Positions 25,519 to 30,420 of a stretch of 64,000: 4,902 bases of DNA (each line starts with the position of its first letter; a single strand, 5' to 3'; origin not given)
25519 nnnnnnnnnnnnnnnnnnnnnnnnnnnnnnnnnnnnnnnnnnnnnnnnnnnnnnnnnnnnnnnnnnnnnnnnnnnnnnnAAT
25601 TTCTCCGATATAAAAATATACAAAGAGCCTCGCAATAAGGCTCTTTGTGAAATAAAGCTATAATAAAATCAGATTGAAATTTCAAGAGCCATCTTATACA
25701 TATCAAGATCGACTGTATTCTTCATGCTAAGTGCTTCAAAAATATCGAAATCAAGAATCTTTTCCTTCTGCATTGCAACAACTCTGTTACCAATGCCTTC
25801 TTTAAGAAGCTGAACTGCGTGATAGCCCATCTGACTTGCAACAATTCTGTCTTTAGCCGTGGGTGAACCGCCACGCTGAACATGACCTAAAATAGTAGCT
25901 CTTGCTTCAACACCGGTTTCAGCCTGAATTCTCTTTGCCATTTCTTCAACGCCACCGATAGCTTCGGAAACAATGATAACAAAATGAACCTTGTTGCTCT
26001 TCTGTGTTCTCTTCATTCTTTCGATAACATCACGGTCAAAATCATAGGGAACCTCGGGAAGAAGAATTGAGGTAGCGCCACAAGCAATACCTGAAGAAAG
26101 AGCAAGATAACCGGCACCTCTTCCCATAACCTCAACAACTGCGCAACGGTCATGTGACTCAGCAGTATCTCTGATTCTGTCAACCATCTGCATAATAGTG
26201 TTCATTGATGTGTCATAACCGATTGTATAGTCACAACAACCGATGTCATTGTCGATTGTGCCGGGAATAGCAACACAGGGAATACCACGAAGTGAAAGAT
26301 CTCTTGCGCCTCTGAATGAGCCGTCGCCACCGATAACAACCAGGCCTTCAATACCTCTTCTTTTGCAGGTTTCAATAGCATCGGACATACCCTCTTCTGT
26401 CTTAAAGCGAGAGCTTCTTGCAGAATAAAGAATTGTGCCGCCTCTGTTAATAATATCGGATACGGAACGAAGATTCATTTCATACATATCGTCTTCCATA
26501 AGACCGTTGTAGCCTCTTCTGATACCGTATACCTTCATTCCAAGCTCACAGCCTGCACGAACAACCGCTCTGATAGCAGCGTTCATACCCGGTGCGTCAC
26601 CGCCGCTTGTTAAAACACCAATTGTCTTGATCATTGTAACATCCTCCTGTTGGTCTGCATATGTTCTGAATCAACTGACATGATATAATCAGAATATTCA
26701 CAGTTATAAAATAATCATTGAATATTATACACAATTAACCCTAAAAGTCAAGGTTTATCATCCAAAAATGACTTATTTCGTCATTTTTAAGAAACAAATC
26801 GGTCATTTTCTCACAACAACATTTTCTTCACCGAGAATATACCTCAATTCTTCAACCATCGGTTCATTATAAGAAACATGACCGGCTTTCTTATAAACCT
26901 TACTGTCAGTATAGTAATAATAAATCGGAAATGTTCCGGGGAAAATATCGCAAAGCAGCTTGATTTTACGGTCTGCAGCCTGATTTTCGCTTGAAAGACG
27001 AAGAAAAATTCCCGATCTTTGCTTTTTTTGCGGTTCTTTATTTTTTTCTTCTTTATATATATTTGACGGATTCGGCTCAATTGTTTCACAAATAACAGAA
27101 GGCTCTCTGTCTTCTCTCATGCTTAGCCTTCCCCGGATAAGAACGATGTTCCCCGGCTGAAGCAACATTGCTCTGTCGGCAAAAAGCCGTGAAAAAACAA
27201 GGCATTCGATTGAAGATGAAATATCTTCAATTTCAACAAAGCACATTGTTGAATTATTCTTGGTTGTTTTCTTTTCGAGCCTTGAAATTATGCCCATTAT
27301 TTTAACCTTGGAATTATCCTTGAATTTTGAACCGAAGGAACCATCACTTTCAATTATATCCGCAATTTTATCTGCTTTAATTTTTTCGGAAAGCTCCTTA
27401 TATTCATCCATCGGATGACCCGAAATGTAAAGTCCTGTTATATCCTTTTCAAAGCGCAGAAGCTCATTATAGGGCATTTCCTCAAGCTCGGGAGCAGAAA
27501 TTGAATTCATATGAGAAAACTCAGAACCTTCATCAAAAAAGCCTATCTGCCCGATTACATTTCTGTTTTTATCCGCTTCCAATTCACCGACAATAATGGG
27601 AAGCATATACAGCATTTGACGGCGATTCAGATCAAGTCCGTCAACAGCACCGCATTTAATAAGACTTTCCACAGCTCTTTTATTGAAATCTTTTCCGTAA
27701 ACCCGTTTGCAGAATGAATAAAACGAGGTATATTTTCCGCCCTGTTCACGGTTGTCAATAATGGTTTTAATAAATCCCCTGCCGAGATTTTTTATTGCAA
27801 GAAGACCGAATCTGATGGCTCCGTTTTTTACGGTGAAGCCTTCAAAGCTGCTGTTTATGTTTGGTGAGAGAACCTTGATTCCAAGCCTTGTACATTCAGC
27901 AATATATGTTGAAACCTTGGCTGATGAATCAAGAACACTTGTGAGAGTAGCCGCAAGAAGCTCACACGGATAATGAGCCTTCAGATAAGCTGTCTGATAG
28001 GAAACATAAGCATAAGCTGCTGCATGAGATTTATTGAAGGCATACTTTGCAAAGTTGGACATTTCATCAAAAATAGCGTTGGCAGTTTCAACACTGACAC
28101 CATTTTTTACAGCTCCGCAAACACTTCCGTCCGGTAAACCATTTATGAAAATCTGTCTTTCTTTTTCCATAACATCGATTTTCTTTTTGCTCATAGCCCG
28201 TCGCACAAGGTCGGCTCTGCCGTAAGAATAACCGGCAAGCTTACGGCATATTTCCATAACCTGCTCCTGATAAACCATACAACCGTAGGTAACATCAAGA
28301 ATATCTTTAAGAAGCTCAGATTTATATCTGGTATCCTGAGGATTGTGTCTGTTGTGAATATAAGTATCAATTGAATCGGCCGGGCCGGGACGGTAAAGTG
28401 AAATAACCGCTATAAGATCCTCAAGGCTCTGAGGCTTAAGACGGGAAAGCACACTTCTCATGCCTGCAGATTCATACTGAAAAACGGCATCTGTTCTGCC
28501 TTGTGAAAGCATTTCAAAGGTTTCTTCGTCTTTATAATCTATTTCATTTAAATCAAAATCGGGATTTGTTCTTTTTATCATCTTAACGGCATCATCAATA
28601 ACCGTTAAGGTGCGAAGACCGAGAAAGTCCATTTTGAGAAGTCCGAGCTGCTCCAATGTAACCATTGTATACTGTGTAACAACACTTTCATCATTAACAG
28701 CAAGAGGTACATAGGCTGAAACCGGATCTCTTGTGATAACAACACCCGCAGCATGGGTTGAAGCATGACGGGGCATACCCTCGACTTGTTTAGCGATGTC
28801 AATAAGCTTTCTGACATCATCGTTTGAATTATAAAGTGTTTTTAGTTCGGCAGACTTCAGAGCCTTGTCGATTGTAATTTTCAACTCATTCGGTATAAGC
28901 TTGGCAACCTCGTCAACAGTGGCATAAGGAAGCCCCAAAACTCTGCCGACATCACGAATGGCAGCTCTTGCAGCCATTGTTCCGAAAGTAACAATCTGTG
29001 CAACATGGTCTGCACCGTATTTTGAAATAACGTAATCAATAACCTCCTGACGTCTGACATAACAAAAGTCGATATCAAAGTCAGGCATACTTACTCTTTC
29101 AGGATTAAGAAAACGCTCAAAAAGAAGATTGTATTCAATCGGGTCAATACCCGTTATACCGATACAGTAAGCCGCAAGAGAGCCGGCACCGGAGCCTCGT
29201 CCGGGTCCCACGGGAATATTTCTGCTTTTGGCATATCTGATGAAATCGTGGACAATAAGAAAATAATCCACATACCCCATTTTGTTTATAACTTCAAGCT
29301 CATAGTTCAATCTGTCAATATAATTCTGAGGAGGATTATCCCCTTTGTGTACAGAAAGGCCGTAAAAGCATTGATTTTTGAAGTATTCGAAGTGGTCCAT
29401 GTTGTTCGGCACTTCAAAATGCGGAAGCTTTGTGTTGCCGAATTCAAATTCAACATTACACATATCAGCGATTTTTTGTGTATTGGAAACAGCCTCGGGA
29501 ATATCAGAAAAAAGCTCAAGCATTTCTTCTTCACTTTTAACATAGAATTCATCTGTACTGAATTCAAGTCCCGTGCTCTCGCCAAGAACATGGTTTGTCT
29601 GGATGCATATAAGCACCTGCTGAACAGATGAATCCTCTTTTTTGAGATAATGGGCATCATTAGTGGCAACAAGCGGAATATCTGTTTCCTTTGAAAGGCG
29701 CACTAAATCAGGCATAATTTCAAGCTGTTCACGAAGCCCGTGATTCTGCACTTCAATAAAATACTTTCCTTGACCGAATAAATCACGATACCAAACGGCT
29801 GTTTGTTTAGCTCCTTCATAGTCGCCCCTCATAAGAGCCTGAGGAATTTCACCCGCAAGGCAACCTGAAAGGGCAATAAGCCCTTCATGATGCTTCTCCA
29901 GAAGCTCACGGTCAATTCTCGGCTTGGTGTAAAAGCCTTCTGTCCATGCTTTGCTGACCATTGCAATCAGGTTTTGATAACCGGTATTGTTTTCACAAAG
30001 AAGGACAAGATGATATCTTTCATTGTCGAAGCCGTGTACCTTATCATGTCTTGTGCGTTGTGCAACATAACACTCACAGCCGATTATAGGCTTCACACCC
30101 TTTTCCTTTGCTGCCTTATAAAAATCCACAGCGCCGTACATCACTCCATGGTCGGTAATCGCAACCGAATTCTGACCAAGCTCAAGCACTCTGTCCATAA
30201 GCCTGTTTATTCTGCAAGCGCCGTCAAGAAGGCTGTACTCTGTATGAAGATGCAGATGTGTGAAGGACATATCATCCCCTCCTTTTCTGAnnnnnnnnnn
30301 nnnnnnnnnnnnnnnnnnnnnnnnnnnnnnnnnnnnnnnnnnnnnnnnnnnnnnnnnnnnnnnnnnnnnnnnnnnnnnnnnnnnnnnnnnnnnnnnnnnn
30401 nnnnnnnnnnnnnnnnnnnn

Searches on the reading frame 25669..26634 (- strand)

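Call 9: search_protein_families(library=pfam, proteins=[window:25669-26634:-])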
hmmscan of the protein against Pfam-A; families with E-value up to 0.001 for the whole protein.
window:25669-26634:- (321 aa): 1 family
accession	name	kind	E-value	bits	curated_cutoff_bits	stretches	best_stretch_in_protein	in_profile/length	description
PF00365.25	PFK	-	2.5e-109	365.4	30.9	1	5-277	2-277/277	Phosphofructokinase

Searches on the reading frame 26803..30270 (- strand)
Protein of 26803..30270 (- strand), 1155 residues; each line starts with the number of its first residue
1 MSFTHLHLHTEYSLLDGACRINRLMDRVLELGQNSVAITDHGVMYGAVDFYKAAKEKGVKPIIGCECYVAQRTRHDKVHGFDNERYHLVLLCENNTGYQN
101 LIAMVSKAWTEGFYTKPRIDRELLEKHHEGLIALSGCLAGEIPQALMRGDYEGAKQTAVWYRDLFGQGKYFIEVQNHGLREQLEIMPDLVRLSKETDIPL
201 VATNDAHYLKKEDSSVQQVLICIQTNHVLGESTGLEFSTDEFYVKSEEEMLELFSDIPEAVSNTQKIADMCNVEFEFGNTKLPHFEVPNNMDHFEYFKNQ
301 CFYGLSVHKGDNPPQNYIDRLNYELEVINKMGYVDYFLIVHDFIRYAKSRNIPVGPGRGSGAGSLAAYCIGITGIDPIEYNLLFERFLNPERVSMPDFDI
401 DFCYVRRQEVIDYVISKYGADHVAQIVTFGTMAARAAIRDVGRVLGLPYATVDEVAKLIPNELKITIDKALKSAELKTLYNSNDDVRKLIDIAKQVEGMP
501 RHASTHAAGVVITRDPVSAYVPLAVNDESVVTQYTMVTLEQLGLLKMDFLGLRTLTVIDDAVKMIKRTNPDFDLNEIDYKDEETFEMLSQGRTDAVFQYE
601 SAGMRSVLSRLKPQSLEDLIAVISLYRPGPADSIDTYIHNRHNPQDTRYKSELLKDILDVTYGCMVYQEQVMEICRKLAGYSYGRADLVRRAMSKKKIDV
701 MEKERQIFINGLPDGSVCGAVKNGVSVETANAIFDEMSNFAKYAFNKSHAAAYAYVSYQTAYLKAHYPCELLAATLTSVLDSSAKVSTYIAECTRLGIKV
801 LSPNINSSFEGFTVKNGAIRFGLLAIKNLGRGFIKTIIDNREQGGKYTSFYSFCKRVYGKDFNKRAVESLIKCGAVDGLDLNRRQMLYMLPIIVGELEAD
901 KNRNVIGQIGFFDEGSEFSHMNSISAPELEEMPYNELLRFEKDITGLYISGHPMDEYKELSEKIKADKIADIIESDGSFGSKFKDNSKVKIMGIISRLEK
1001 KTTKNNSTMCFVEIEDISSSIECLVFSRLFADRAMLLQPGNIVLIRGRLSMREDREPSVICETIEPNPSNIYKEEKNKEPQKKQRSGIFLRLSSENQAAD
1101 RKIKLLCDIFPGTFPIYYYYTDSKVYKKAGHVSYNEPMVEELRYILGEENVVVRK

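Call 9: search_protein_families(library=pfam, proteins=[window:26803-30270:-])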
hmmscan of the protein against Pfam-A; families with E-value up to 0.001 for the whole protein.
window:26803-30270:- (1155 aa): 6 families
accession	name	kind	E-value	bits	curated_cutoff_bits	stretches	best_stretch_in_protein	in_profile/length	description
PF07733.18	DNA_pol3_alpha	-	4.3e-105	351.5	23.9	1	296-551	2-260/260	Bacterial DNA polymerase III alpha NTPase domain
PF02811.25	PHP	-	6.4e-63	212.4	26.4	1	5-177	1-164/164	PHP domain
PF17657.6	DNA_pol3_finger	-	1.2e-58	197.6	22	1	554-712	1-162/166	Bacterial DNA polymerase III alpha subunit finger domain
PF14579.12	HHH_6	-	6e-28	97.3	25.6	1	797-886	1-90/90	Helix-hairpin-helix motif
PF01336.31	tRNA_anti-codon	-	1.7e-11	44.3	27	1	989-1066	1-74/75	OB-fold nucleic acid binding domain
PF13742.12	tRNA_anti_2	-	0.0001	22.9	27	1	987-1061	20-91/95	OB-fold nucleic acid binding domain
